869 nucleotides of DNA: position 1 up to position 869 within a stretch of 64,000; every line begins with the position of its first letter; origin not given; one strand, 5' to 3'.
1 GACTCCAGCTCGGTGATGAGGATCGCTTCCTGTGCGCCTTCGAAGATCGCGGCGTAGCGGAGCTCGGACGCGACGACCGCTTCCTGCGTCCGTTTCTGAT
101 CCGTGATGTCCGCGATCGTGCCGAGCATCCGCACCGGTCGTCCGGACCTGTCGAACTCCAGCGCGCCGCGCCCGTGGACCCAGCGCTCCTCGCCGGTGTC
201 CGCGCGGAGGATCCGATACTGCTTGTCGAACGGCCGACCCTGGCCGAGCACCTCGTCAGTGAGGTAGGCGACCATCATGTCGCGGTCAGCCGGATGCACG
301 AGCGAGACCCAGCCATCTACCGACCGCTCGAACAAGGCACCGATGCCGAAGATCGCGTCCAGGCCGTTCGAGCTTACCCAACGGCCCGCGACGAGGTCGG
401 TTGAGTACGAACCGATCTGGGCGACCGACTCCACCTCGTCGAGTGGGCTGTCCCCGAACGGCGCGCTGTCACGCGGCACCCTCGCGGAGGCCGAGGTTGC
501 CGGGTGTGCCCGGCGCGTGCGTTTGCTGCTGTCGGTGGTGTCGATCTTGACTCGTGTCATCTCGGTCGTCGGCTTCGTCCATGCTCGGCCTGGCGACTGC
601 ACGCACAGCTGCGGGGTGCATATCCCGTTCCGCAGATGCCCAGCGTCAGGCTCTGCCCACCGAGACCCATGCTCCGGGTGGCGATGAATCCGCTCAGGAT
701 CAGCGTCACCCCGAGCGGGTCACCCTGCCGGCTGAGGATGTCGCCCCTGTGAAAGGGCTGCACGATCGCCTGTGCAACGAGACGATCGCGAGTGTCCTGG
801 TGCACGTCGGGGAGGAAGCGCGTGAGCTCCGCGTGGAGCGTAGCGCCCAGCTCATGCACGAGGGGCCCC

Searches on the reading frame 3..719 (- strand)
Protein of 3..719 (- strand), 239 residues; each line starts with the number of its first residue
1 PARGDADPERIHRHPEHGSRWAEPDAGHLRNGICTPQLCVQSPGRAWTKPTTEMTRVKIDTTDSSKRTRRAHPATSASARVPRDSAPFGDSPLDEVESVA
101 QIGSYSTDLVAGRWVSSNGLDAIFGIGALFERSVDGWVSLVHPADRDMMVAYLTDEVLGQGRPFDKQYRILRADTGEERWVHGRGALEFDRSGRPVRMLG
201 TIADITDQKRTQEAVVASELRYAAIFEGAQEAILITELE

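Call 78: search_protein_families(library=pfam, proteins=[window:3-719:-], max_evalue=0.001)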
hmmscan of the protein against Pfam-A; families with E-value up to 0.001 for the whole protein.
window:3-719:- (239 aa): 1 family
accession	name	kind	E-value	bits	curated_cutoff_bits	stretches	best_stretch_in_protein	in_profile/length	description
PF08447.18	PAS_3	-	2.7e-14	53.6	25.6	1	122-202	10-89/89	PAS fold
